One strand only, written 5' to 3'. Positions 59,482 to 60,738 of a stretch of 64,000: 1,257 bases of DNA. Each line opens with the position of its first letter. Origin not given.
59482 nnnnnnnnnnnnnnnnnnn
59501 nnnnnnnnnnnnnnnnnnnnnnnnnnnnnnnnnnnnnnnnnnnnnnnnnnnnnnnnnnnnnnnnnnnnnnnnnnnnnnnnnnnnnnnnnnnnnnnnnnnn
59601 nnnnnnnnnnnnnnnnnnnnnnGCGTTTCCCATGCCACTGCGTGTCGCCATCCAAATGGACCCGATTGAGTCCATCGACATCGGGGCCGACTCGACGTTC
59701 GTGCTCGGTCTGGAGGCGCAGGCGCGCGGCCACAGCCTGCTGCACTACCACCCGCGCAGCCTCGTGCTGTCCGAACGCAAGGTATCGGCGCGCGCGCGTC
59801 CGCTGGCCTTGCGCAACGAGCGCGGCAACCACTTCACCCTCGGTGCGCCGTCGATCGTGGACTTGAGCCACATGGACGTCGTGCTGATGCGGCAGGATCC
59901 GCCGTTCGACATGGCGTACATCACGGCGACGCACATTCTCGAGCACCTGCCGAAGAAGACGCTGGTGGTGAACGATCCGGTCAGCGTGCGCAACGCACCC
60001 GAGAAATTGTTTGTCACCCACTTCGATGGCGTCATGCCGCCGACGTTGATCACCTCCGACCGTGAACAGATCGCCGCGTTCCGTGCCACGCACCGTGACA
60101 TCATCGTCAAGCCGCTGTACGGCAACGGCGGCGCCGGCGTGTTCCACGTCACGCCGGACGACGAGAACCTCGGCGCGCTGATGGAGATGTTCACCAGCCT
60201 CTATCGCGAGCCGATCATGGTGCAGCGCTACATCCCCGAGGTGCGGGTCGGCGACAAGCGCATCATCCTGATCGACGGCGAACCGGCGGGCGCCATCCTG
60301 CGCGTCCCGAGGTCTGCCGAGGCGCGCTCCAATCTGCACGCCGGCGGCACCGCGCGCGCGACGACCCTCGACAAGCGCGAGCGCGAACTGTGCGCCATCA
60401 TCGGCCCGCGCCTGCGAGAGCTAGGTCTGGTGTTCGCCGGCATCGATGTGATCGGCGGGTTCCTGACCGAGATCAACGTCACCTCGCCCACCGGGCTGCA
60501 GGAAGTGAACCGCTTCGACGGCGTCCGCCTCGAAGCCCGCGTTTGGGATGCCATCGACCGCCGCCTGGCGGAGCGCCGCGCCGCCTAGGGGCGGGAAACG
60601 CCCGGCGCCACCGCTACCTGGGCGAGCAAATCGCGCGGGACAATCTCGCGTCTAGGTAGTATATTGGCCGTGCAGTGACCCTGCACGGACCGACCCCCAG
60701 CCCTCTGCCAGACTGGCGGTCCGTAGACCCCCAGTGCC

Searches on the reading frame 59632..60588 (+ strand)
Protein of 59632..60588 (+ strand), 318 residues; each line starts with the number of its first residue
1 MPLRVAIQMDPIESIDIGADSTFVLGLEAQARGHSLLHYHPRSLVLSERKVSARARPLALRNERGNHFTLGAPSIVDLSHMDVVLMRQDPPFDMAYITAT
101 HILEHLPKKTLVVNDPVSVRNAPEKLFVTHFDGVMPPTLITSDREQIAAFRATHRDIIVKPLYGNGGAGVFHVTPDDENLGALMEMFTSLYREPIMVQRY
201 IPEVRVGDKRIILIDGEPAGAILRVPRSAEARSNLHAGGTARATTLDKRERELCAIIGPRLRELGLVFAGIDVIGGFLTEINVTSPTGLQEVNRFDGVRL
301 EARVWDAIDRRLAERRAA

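Call 8: find_related_loci(query=window:59632-60588:+, collection=genome_contigs, flank=3000)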
Query window:59632-60588:+ (318 aa) in genome_contigs; peptide patterns used: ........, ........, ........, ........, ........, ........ (x = any residue, [..] = any of these).
600 stretches matched a pattern (row limit reached: there are more); 588 encode a relative of the query (tblastn E <= 1e-3); the best 80 are kept; 80 distinct loci.
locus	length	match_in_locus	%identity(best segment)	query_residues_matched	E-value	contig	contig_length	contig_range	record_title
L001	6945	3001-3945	73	1-315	7e-156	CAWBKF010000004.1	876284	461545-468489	MAG: uncultured Alphaproteobacteria bacterium isolate MFD03044.bin.2.74 genome assembly, contig: contig_15863, whole gen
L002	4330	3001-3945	70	1-315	2e-156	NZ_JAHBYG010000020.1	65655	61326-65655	MAG: Ferrovibrio sp. isolate ACE_PRO18 PRO18_20, whole genome shotgun sequence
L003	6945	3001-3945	69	1-315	5e-153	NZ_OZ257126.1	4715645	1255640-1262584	MAG: Ferrovibrio sp. isolate 3da24d40-07b8-4f05-970c-68f45a3e3a87 chromosome 1, complete sequence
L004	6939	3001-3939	71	3-315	5e-153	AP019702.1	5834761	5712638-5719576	Stella vacuolata ATCC 43931 DNA, complete genome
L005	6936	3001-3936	71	1-312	1e-152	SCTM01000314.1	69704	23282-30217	MAG: Rhodospirillaceae bacterium isolate FW301_bin.2 FW301_bin.2-63518, whole genome shotgun sequence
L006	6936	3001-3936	72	1-312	1e-152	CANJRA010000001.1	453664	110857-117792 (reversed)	MAG: Candidatus Marinimicrobia bacterium isolate RH-23may17-611 genome assembly, contig: RH-23may17-C32, whole genome sh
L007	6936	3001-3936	72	1-312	6e-152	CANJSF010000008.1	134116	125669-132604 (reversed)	MAG: Rhodospirillaceae bacterium isolate RH-23may17-353 genome assembly, contig: RH-23may17-C790, whole genome shotgun s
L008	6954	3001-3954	68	1-318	5e-152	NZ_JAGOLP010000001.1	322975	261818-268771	MAG: Ferrovibrio sp. isolate Gw_Bodden_bin_55 Gw_Bodden_38_length_322975_cov_7.015444, whole genome shotgun sequence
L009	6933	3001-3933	71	1-311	2e-151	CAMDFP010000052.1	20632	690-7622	MAG: Asaia bogorensis isolate MoH-23oct19-153 genome assembly, contig: MoH-23oct19-C3177, whole genome shotgun sequence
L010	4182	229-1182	67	1-318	4e-153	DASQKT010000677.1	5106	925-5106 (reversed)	MAG TPA_asm: Skermanella sp. isolate SMAG_U11919 k141_6239589, whole genome shotgun sequence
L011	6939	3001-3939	71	1-313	3e-151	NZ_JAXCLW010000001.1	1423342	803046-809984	Dongia soli strain D78 13941_scaffold1, whole genome shotgun sequence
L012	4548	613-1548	71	1-312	4e-152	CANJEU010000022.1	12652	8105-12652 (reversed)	MAG: Candidatus Marinimicrobia bacterium isolate RH-23may17-1018 genome assembly, contig: RH-23may17-C38786, whole genom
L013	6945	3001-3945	69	1-315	5e-151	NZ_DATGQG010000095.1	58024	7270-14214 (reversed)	MAG: Ferrovibrio sp. isolate SMAG_U10417 k141_5489663, whole genome shotgun sequence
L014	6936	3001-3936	71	1-312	1e-150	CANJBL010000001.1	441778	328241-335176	MAG: Candidatus Marinimicrobia bacterium isolate RH-23may17-1068 genome assembly, contig: RH-23may17-C35, whole genome s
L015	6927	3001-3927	71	3-311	2e-150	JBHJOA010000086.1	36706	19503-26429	MAG: Kiloniellaceae bacterium isolate al_S4C968 S4Ck119_806678, whole genome shotgun sequence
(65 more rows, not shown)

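Call 12: find_encoding_contigs(protein=window:59632-60588:+, flank=3000, max_places=10)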
Protein window:59632-60588:+ (318 aa): 2 contigs read that carry it; 1 place shown.
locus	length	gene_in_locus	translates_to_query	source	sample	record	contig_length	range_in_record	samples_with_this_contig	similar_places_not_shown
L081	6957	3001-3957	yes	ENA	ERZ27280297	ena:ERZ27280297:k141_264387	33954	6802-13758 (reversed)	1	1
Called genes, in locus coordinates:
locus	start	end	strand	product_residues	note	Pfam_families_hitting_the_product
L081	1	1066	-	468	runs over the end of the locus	PF04348:LppC, PF13458:Peripla_BP_6, PF01094:ANF_receptor (weak)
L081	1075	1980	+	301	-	PF00590:TP_methylase, PF23016:RsmI_C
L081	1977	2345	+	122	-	PF02021:UPF0102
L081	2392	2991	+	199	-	PF04972:BON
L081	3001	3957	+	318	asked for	PF02951:GSH-S_N, PF02955:GSH-S_ATP, PF08443:RimK, PF14398:ATPgrasp_YheCD (weak)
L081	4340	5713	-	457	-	PF00672:HAMP, PF00512:HisKA (weak), PF02518:HATPase_c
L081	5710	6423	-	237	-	PF00072:Response_reg, PF00486:Trans_reg_C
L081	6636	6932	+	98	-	-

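Call 14: find_related_loci(query=window:59632-60588:+, collection=metagenome_contigs, flank=3000)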
Query window:59632-60588:+ (318 aa) in metagenome_contigs; peptide patterns used: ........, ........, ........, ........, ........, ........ (x = any residue, [..] = any of these).
600 stretches matched a pattern (row limit reached: there are more); 581 encode a relative of the query (tblastn E <= 1e-3); the best 80 are kept; 80 distinct loci.
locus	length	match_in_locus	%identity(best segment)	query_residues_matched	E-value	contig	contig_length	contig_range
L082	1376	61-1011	71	1-317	9e-173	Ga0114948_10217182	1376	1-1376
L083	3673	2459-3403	71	1-315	1e-159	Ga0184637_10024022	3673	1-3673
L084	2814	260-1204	72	1-315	2e-161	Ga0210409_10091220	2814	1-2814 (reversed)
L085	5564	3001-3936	71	1-312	2e-153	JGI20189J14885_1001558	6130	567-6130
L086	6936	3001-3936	71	1-312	2e-152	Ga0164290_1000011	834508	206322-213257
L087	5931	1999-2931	71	1-311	5e-152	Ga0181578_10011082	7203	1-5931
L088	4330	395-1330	71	1-312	1e-153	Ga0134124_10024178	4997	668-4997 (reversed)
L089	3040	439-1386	69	1-316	9e-159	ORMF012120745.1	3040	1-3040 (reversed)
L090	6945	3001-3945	69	1-315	5e-151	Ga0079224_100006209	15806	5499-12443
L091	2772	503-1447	70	1-315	3e-159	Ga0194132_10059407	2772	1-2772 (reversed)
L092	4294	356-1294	72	1-313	6e-152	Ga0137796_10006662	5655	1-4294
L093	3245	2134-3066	70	1-311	3e-157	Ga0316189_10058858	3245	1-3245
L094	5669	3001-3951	69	1-317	3e-151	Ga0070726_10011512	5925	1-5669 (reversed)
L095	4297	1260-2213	66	1-318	1e-153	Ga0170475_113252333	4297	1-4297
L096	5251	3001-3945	70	1-315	5e-150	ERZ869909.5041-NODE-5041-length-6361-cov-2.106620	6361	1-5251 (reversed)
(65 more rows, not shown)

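Call 15: find_homologous_proteins(query=window:59632-60588:+, max_evalue=1e-100)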
Query window:59632-60588:+ (318 aa): 7920 proteins with E <= 1e-100 among 8000 candidates; the best 120 are listed.
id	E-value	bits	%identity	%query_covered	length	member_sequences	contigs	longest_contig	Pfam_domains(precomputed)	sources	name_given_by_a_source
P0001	1.2e-206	703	100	100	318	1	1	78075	PF02955.22,PF14398.12,PF08443.17,PF02951.21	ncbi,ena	-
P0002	5.6e-206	700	100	100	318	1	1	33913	PF02955.22,PF14398.12,PF08443.17,PF02951.21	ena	-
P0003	5.6e-204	694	99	100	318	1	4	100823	PF02955.22,PF14398.12,PF08443.17,PF02951.21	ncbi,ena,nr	ncbi:MAG: glutathione synthase [Alphaproteobacteria bacterium]|nr:glutathione synthase [Alphaproteob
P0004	3.6e-176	602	84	100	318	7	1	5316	PF02955.22,PF14398.12,PF08443.17,PF02951.21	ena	-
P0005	1.5e-175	601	84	100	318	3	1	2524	PF02955.22,PF14398.12,PF08443.17,PF02951.21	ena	-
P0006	5.8e-175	599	84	100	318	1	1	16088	PF02955.22,PF14398.12,PF08443.17,PF02951.21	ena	-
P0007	5.9e-175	599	84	100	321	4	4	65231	PF02955.22,PF14398.12,PF08443.17,PF02951.21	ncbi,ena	-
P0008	5.1e-173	592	82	100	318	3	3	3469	PF02955.22,PF14398.12,PF08443.17,PF02951.21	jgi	jgi:glutathione synthase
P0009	3.4e-172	589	82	100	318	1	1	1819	PF02955.22,PF14398.12,PF08443.17,PF02951.21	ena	-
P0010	7.9e-172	588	82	100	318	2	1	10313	PF02955.22,PF14398.12,PF08443.17,PF02951.21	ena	-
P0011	3.3e-171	586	82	100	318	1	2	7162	PF02955.22,PF14398.12,PF08443.17,PF02951.21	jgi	jgi:glutathione synthase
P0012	9.5e-171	585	82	100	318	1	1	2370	PF02955.22,PF14398.12,PF08443.17,PF02951.21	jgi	jgi:glutathione synthase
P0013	3.2e-169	580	81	100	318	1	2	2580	PF02955.22,PF14398.12,PF08443.17,PF02951.21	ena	-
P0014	3.1e-168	576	80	100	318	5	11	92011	PF02955.22,PF14398.12,PF08443.17,PF02951.21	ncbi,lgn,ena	-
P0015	1.0e-163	562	79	100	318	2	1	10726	PF02955.22,PF14398.12,PF08443.17,PF02951.21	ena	-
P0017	1.3e-161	555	77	100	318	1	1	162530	PF02955.22,PF14398.12,PF08443.17,PF02951.21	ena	-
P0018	5.3e-157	540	76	97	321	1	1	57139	PF02955.22,PF14398.12,PF08443.17,PF02951.21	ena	-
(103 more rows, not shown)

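Call 17: find_encoding_contigs(protein=P0003, flank=3000, max_places=4)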
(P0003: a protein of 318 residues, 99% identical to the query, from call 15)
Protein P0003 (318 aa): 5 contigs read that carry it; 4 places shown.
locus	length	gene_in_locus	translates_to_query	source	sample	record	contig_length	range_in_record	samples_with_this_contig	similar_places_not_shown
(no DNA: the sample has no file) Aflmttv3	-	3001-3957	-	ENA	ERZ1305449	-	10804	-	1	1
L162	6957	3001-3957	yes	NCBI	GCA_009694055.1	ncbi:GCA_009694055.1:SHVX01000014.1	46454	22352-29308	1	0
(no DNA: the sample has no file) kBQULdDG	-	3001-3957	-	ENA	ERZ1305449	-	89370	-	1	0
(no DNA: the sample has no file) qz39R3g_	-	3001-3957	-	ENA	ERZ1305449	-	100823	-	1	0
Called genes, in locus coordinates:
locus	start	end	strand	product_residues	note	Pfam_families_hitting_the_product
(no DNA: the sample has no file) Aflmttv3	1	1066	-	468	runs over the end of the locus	PF04348:LppC, PF13458:Peripla_BP_6, PF01094:ANF_receptor (weak)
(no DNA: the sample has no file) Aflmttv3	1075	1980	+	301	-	PF00590:TP_methylase, PF23016:RsmI_C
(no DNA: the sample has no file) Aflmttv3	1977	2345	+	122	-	PF02021:UPF0102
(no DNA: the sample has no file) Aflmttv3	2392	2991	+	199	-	PF04972:BON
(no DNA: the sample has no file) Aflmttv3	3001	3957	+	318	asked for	PF02951:GSH-S_N, PF02955:GSH-S_ATP, PF08443:RimK, PF14398:ATPgrasp_YheCD (weak)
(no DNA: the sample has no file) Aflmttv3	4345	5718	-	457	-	PF00672:HAMP, PF00512:HisKA (weak), PF02518:HATPase_c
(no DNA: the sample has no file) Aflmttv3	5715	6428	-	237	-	PF00072:Response_reg, PF00486:Trans_reg_C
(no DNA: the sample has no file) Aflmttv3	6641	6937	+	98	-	-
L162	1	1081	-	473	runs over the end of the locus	PF04348:LppC, PF13458:Peripla_BP_6, PF01094:ANF_receptor (weak)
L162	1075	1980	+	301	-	PF00590:TP_methylase, PF23016:RsmI_C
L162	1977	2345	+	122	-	PF02021:UPF0102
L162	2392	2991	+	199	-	PF04972:BON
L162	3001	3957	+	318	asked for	PF02951:GSH-S_N, PF02955:GSH-S_ATP, PF08443:RimK, PF14398:ATPgrasp_YheCD (weak)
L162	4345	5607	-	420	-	PF00672:HAMP, PF00512:HisKA (weak), PF02518:HATPase_c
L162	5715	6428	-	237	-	PF00072:Response_reg, PF00486:Trans_reg_C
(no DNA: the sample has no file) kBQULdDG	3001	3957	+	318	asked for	PF02951:GSH-S_N, PF02955:GSH-S_ATP, PF08443:RimK, PF14398:ATPgrasp_YheCD (weak)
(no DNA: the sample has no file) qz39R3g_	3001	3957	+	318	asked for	PF02951:GSH-S_N, PF02955:GSH-S_ATP, PF08443:RimK, PF14398:ATPgrasp_YheCD (weak)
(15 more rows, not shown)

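Call 18: find_encoding_contigs(protein=P0007, flank=3000, max_places=4)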
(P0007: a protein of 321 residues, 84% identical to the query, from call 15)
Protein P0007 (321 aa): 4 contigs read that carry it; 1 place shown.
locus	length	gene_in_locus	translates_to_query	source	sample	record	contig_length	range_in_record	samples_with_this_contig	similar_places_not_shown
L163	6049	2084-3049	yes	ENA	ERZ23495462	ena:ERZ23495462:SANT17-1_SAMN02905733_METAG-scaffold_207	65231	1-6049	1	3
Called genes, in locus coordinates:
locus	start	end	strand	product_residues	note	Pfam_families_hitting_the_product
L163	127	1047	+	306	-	PF00590:TP_methylase, PF23016:RsmI_C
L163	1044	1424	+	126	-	PF02021:UPF0102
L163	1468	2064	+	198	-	PF04972:BON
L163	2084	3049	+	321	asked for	PF02951:GSH-S_N, PF02955:GSH-S_ATP, PF08443:RimK, PF14398:ATPgrasp_YheCD (weak)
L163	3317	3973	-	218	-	PF03807:F420_oxidored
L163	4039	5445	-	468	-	PF00672:HAMP, PF00512:HisKA, PF02518:HATPase_c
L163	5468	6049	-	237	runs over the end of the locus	PF00072:Response_reg, PF00486:Trans_reg_C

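Call 19: find_encoding_contigs(protein=P0006, flank=3000, max_places=3)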
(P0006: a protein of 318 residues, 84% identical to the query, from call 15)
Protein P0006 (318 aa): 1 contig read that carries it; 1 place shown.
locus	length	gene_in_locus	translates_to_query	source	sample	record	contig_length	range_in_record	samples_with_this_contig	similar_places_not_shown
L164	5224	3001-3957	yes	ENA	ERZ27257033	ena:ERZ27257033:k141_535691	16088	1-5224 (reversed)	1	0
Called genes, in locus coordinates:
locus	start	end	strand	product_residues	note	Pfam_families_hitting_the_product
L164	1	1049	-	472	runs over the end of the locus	PF04348:LppC, PF13458:Peripla_BP_6, PF01094:ANF_receptor (weak)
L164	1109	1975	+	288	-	PF00590:TP_methylase, PF23016:RsmI_C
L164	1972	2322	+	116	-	PF02021:UPF0102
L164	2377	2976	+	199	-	PF04972:BON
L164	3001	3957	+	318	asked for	PF02951:GSH-S_N, PF02955:GSH-S_ATP, PF14398:ATPgrasp_YheCD (weak), PF08443:RimK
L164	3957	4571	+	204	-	PF00156:Pribosyltran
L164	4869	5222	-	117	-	?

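Call 20: find_encoding_contigs(protein=P0014, flank=3000, max_places=4)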
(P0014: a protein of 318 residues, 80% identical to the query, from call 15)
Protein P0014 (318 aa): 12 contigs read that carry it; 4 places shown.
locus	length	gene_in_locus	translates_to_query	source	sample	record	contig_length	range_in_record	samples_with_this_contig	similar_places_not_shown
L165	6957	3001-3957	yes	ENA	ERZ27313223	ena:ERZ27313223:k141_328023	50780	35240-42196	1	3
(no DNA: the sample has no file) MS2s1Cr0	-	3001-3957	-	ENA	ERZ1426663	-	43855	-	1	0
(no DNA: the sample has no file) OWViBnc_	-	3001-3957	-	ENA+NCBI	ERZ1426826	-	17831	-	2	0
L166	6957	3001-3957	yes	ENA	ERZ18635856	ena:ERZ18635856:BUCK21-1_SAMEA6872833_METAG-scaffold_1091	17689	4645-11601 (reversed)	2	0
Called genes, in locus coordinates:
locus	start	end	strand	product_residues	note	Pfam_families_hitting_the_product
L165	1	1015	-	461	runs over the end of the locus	PF04348:LppC, PF13458:Peripla_BP_6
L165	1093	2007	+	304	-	PF00590:TP_methylase, PF23016:RsmI_C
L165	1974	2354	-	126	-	-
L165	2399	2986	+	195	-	PF04972:BON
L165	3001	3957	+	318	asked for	PF02951:GSH-S_N, PF02955:GSH-S_ATP, PF08443:RimK, PF14398:ATPgrasp_YheCD (weak)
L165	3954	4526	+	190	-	PF00156:Pribosyltran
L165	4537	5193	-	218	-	PF03807:F420_oxidored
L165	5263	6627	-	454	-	PF00672:HAMP, PF00512:HisKA (weak), PF02518:HATPase_c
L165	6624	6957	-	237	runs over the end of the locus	PF00072:Response_reg, PF00486:Trans_reg_C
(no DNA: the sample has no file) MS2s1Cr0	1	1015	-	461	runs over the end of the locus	PF04348:LppC, PF13458:Peripla_BP_6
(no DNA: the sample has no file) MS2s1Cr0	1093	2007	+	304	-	PF00590:TP_methylase, PF23016:RsmI_C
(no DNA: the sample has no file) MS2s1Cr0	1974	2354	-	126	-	-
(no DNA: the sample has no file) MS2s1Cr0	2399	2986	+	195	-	PF04972:BON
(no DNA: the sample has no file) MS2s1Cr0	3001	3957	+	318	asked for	PF02951:GSH-S_N, PF02955:GSH-S_ATP, PF08443:RimK, PF14398:ATPgrasp_YheCD (weak)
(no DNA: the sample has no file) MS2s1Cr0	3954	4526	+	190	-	PF00156:Pribosyltran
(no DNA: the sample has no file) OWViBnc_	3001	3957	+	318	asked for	PF02951:GSH-S_N, PF02955:GSH-S_ATP, PF08443:RimK, PF14398:ATPgrasp_YheCD (weak)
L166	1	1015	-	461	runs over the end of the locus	PF04348:LppC, PF13458:Peripla_BP_6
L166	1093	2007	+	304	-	PF00590:TP_methylase, PF23016:RsmI_C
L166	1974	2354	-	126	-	-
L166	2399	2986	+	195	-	PF04972:BON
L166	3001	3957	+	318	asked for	PF02951:GSH-S_N, PF02955:GSH-S_ATP, PF08443:RimK, PF14398:ATPgrasp_YheCD (weak)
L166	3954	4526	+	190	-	PF00156:Pribosyltran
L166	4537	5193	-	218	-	PF03807:F420_oxidored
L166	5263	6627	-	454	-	PF00672:HAMP (weak), PF00512:HisKA (weak), PF02518:HATPase_c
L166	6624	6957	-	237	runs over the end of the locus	PF00072:Response_reg, PF00486:Trans_reg_C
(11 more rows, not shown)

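Call 24: find_encoding_contigs(protein=P0010, flank=3000, max_places=3)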
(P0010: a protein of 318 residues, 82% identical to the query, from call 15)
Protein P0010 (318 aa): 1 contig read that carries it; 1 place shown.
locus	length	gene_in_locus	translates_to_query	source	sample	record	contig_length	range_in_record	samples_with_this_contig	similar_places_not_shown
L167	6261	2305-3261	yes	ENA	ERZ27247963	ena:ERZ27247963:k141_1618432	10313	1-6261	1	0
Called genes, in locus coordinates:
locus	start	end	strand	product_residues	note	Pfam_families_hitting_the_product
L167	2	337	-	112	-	?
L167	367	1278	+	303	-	PF00590:TP_methylase, PF23016:RsmI_C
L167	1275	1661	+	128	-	PF02021:UPF0102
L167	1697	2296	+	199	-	PF04972:BON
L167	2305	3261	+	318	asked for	PF02951:GSH-S_N, PF02955:GSH-S_ATP, PF14398:ATPgrasp_YheCD (faint), PF08443:RimK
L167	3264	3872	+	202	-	PF00156:Pribosyltran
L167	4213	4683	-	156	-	-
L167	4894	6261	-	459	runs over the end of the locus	PF00672:HAMP, PF00512:HisKA (weak), PF02518:HATPase_c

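Call 25: find_encoding_contigs(protein=P0011, flank=3000, max_places=3)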
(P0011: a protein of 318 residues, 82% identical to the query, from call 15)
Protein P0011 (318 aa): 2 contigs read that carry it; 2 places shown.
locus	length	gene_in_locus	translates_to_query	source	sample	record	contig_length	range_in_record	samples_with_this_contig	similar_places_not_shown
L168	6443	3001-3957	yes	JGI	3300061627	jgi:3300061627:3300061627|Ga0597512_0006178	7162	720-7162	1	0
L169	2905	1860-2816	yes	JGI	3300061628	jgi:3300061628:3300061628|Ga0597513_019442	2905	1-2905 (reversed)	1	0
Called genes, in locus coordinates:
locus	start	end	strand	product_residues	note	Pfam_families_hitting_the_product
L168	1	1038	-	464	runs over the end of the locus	PF04348:LppC, PF13458:Peripla_BP_6, PF01094:ANF_receptor (faint)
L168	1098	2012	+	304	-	PF00590:TP_methylase, PF23016:RsmI_C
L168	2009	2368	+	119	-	PF02021:UPF0102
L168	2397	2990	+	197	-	PF04972:BON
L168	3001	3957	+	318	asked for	PF02951:GSH-S_N, PF02955:GSH-S_ATP, PF14398:ATPgrasp_YheCD (weak), PF08443:RimK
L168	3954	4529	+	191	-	PF00156:Pribosyltran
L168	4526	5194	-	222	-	PF03807:F420_oxidored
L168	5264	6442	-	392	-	?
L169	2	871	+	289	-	?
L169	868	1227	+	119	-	PF02021:UPF0102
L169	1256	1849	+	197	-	PF04972:BON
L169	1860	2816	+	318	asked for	PF02951:GSH-S_N, PF02955:GSH-S_ATP, PF14398:ATPgrasp_YheCD (weak), PF08443:RimK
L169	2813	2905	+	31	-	?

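Call 26: find_encoding_contigs(protein=P0004, flank=3000, max_places=3)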
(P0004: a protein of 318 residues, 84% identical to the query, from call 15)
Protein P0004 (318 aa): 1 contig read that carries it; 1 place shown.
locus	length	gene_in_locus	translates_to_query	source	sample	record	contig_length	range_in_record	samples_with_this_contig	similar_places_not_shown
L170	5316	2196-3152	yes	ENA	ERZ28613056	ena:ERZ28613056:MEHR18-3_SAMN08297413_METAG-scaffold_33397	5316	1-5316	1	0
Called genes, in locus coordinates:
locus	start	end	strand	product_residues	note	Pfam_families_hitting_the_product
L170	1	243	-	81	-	?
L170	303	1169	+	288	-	PF00590:TP_methylase, PF23016:RsmI_C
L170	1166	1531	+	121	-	PF02021:UPF0102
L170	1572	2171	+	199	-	PF04972:BON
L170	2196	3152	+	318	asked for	PF02951:GSH-S_N, PF02955:GSH-S_ATP, PF14398:ATPgrasp_YheCD (weak), PF08443:RimK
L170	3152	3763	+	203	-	PF00156:Pribosyltran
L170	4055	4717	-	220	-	PF02558:ApbA (weak), PF03446:NAD_binding_2 (weak), PF03807:F420_oxidored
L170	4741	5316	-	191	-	?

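Call 27: find_encoding_contigs(protein=P0015, flank=3000, max_places=3)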
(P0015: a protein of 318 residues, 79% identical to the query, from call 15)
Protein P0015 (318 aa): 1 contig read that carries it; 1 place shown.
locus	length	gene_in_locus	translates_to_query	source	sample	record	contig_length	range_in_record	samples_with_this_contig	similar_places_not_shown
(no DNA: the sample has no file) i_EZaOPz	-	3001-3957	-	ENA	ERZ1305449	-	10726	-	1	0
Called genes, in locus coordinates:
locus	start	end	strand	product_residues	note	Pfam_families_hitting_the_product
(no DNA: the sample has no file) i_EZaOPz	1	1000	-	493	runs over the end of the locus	PF04348:LppC, PF13458:Peripla_BP_6, PF01094:ANF_receptor (weak)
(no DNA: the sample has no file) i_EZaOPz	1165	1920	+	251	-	PF00590:TP_methylase, PF23016:RsmI_C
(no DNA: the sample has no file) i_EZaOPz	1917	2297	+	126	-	PF02021:UPF0102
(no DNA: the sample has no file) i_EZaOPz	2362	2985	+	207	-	PF04972:BON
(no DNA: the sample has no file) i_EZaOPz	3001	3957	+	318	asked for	PF02951:GSH-S_N, PF02955:GSH-S_ATP, PF14398:ATPgrasp_YheCD (faint), PF08443:RimK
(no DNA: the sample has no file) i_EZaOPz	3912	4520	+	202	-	PF00156:Pribosyltran (weak)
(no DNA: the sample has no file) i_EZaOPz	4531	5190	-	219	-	PF03807:F420_oxidored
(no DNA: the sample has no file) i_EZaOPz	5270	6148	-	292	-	?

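Call 31: find_encoding_contigs(protein=P0017, flank=3000, max_places=2)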
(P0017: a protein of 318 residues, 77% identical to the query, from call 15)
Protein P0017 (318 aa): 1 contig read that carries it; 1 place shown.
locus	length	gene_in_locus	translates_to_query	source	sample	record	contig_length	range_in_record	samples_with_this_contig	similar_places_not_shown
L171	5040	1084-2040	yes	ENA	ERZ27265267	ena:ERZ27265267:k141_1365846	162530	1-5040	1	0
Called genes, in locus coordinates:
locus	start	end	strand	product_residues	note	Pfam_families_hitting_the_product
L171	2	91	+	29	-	?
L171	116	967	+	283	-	PF13369:Transglut_core2, PF13371:TPR_9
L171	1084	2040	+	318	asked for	PF02951:GSH-S_N, PF02955:GSH-S_ATP, PF14398:ATPgrasp_YheCD (weak), PF08443:RimK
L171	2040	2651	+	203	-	PF00156:Pribosyltran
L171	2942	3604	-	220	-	PF02558:ApbA (weak), PF03446:NAD_binding_2 (weak), PF03807:F420_oxidored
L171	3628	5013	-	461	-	PF00672:HAMP, PF00512:HisKA, PF02518:HATPase_c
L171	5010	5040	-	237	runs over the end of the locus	PF00072:Response_reg, PF00486:Trans_reg_C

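Call 32: find_encoding_contigs(protein=P0008, flank=3000, max_places=3)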
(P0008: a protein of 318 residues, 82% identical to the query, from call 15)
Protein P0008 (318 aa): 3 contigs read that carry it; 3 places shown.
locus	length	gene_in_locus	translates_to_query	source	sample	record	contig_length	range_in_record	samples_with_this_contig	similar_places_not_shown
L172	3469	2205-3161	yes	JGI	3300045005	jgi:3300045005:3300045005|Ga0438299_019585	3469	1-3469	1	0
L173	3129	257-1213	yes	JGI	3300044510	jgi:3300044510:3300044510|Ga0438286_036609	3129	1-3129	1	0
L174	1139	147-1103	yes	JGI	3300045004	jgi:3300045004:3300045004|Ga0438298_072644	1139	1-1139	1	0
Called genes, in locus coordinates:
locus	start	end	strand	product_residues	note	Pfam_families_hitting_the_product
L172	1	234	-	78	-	?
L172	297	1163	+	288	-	PF00590:TP_methylase, PF23016:RsmI_C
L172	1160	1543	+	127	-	PF02021:UPF0102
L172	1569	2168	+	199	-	PF04972:BON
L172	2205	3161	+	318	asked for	PF02951:GSH-S_N, PF02955:GSH-S_ATP, PF14398:ATPgrasp_YheCD (weak), PF08443:RimK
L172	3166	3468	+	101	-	?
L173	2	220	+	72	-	?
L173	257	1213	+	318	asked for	PF02951:GSH-S_N, PF02955:GSH-S_ATP, PF14398:ATPgrasp_YheCD (weak), PF08443:RimK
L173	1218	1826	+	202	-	PF00156:Pribosyltran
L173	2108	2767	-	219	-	PF01488:Shikimate_DH (faint), PF03807:F420_oxidored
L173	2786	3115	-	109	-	PF02518:HATPase_c, PF13581:HATPase_c_2 (weak)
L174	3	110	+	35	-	?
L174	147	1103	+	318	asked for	PF02951:GSH-S_N, PF02955:GSH-S_ATP, PF14398:ATPgrasp_YheCD (weak), PF08443:RimK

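Call 33: find_encoding_contigs(protein=P0018, flank=3000, max_places=2)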
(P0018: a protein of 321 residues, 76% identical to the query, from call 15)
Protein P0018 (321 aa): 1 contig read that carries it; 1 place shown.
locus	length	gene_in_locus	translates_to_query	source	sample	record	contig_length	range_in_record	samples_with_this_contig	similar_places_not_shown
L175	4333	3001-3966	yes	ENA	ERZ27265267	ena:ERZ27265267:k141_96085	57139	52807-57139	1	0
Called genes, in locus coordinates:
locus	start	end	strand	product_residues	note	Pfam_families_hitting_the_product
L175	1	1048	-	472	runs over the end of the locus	PF04348:LppC, PF13458:Peripla_BP_6, PF01094:ANF_receptor (weak)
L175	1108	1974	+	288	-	PF00590:TP_methylase, PF23016:RsmI_C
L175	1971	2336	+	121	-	PF02021:UPF0102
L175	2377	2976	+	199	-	PF04972:BON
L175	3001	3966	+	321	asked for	PF02951:GSH-S_N, PF02955:GSH-S_ATP, PF08443:RimK, PF14398:ATPgrasp_YheCD (faint)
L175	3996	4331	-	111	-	?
